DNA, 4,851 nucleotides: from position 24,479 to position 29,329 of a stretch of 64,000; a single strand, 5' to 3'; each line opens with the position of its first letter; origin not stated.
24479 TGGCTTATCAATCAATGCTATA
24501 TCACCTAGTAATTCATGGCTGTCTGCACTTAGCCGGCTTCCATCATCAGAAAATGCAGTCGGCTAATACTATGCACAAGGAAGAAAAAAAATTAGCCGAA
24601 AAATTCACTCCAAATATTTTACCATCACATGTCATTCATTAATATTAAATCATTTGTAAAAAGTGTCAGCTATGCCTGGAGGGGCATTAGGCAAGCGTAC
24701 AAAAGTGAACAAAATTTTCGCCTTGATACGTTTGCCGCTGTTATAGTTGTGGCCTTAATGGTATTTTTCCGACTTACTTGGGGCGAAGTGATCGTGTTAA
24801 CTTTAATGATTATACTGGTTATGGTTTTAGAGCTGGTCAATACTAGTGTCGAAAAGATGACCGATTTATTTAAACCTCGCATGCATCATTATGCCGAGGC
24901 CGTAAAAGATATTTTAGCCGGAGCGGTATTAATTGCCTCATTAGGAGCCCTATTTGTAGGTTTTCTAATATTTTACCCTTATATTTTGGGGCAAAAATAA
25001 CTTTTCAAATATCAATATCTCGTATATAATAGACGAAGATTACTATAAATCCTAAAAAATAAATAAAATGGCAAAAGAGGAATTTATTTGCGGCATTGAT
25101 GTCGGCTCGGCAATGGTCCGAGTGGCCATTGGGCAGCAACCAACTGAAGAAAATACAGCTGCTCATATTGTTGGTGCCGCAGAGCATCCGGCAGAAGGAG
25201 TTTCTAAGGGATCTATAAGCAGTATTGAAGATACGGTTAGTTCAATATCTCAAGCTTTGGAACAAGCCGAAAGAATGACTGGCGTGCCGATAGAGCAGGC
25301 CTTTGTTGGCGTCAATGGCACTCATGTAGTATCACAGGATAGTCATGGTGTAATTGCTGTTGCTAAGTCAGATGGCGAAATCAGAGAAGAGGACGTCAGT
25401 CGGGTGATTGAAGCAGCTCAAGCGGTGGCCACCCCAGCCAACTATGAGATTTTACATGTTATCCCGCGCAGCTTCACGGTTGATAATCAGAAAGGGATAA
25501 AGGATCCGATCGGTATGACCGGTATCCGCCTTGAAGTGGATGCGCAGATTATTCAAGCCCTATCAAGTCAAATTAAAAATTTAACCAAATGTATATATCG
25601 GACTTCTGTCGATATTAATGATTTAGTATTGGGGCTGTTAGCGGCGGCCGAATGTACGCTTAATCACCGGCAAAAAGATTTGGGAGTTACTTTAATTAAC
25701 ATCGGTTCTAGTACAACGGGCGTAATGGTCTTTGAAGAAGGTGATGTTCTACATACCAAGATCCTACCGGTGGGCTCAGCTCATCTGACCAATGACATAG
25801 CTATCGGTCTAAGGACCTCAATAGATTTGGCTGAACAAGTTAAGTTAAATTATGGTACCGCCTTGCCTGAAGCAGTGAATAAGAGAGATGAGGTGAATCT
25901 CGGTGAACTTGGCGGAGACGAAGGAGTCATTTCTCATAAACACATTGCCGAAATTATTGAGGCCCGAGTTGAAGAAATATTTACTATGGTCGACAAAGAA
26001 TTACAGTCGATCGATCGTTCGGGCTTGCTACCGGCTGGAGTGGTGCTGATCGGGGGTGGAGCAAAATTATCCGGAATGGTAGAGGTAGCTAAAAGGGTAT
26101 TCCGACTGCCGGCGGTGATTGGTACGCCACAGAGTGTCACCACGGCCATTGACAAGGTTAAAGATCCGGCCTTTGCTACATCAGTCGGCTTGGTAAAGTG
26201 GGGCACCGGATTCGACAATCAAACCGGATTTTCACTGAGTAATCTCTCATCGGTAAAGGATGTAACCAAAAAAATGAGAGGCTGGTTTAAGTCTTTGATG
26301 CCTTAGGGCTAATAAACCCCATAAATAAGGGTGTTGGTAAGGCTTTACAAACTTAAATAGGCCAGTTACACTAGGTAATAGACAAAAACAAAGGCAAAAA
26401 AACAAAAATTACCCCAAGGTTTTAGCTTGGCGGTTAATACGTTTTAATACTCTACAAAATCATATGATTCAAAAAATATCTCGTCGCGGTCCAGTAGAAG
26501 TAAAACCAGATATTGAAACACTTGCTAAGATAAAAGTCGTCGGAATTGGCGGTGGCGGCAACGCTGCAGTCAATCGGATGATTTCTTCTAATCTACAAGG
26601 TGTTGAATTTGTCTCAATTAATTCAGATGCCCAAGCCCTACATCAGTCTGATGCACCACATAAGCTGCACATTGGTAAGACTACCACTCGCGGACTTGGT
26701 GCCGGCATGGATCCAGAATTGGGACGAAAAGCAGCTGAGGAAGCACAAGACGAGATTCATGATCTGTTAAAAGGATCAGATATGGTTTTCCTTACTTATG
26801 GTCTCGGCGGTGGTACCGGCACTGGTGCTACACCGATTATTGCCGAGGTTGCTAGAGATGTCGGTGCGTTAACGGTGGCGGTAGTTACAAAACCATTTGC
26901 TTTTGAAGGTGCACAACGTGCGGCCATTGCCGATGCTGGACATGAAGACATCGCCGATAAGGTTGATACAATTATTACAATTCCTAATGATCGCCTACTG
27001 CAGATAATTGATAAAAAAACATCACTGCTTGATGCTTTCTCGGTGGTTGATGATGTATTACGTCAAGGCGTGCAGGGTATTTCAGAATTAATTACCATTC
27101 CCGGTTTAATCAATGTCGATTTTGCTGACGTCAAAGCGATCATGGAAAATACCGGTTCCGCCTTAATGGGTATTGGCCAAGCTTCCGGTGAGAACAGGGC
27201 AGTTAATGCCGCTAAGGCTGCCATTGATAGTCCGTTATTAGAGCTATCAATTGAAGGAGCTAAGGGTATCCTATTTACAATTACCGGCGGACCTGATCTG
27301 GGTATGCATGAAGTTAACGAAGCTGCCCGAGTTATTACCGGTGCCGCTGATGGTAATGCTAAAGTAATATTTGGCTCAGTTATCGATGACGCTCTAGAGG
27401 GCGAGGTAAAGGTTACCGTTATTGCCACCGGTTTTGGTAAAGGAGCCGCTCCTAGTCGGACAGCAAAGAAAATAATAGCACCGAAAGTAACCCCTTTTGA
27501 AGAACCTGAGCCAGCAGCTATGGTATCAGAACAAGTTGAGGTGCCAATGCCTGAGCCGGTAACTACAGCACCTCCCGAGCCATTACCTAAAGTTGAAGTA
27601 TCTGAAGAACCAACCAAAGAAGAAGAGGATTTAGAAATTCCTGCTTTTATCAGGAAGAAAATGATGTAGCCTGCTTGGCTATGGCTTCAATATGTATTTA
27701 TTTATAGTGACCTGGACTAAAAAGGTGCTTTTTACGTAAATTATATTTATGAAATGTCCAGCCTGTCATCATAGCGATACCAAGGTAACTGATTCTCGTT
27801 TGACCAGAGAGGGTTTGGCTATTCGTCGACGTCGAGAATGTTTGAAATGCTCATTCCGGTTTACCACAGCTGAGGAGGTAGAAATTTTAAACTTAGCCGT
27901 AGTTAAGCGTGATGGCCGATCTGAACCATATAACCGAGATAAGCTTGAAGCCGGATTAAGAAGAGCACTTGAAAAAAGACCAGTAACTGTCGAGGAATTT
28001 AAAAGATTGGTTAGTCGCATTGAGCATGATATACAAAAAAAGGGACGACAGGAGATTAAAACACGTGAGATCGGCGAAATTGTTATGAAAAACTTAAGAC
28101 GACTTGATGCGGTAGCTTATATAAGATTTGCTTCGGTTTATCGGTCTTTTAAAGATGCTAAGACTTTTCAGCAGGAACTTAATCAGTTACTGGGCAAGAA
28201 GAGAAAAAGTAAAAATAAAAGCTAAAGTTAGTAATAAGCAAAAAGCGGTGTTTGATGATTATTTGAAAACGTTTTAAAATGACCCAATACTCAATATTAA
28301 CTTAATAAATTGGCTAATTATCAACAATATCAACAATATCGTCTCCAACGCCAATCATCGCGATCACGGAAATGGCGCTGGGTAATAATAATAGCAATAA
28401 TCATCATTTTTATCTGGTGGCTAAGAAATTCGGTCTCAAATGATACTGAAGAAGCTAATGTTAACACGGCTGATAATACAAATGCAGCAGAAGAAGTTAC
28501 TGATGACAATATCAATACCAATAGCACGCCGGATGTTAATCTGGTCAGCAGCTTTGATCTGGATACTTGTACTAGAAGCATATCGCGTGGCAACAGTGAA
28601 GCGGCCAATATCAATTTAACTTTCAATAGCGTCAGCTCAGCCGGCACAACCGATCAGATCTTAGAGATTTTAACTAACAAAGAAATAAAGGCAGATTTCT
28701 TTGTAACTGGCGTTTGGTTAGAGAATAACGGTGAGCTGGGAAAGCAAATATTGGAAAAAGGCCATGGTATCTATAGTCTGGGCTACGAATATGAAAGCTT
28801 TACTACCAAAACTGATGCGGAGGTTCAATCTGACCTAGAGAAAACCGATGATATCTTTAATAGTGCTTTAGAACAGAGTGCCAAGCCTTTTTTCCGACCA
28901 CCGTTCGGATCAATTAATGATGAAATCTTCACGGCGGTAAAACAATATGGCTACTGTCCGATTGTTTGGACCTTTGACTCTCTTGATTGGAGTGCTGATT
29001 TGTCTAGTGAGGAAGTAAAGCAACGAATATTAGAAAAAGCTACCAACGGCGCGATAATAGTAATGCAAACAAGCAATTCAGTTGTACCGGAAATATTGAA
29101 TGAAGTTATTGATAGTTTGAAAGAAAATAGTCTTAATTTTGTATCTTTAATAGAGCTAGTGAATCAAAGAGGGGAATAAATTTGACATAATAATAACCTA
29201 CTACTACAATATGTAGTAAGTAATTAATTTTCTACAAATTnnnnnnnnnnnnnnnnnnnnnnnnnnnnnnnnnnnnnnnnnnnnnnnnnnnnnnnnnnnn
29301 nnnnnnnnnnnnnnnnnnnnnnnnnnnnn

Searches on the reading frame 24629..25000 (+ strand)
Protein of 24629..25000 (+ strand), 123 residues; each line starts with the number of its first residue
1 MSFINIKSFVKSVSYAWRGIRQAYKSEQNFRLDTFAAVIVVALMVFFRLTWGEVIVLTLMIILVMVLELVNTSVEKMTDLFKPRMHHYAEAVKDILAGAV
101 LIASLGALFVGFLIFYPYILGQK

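Call 86: search_protein_families(library=pfam, proteins=[window:24629-25000:+], max_evalue=0.00001)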
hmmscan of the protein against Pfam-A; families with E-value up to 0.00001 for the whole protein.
window:24629-25000:+ (123 aa): 1 family
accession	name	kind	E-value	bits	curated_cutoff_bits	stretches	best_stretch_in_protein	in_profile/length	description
PF01219.24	DAGK_prokar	-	5.3e-31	106.9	22.3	1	15-115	2-102/102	Prokaryotic diacylglycerol kinase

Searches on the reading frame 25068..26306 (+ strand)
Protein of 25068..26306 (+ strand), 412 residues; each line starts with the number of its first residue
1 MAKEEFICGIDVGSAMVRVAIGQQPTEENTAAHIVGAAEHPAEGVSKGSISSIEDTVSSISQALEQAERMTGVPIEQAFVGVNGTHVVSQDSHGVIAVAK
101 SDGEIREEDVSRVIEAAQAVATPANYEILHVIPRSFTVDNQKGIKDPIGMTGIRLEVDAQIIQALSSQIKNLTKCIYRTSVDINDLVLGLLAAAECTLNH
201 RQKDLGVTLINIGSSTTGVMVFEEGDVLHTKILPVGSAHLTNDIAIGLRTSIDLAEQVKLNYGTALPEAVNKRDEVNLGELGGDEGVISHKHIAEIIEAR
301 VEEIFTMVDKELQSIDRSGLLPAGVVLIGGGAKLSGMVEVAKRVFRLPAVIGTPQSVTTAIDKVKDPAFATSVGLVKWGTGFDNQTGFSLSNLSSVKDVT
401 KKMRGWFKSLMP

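Call 86: search_protein_families(library=pfam, proteins=[window:25068-26306:+], max_evalue=0.00001)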
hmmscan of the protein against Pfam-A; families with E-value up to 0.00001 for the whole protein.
window:25068-26306:+ (412 aa): 4 families
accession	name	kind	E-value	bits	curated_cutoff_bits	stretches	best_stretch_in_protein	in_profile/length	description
PF14450.12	FtsA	-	5e-36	124.3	31.8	1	209-374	2-127/127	Cell division protein FtsA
PF02491.25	SHS2_FTSA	-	9.3e-30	103.3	25.4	1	84-162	1-78/79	SHS2 domain inserted in FTSA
PF06723.19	MreB_Mbl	-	3.4e-08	33.1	27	1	192-353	133-305/327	MreB/Mbl protein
PF11104.14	PilM_2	-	5.2e-07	29.3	27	0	180-262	154-237/340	Type IV pilus assembly protein PilM;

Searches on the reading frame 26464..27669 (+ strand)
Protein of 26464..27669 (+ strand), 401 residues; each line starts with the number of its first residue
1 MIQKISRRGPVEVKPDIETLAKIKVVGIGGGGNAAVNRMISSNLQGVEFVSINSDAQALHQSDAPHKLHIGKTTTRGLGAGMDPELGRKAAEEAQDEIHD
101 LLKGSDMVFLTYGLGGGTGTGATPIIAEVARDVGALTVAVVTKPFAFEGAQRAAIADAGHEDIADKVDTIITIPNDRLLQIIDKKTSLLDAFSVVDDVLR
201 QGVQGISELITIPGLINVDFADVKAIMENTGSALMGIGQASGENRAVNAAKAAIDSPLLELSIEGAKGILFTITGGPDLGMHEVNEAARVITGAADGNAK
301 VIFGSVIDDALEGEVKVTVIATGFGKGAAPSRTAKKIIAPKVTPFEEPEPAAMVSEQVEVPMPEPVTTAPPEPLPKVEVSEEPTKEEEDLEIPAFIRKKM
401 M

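Call 86: search_protein_families(library=pfam, proteins=[window:26464-27669:+], max_evalue=0.00001)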
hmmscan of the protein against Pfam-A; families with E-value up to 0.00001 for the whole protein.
window:26464-27669:+ (401 aa): 2 families
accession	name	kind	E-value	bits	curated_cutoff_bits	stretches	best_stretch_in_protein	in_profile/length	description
PF00091.31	Tubulin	-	1.3e-46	159.7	33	1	22-183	1-190/190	Tubulin/FtsZ family, GTPase domain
PF12327.13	FtsZ_C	-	2e-34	118.2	27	1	231-324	1-94/95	FtsZ family, C-terminal domain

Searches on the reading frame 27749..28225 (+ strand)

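Call 86: search_protein_families(library=pfam, proteins=[window:27749-28225:+], max_evalue=0.00001)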
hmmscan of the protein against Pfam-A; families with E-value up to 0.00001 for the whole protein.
window:27749-28225:+ (158 aa): 2 families
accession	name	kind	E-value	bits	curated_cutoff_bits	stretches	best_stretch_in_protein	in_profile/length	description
PF03477.21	ATP-cone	-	2.3e-24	86.2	25.8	1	50-136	2-87/88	ATP cone domain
PF22811.2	Zn_ribbon_NrdR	-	6.8e-20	71.2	27.2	1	1-42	1-42/42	Transcriptional repressor NrdR-like, N-terminal domain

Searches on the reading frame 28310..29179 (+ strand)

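Call 86: search_protein_families(library=pfam, proteins=[window:28310-29179:+], max_evalue=0.00001)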
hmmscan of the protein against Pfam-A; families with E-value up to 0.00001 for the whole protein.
window:28310-29179:+ (289 aa): 1 family
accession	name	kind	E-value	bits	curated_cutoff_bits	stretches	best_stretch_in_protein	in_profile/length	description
PF01522.26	Polysacc_deac_1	-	2.3e-23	82.9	23.1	1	96-215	4-121/124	Polysaccharide deacetylase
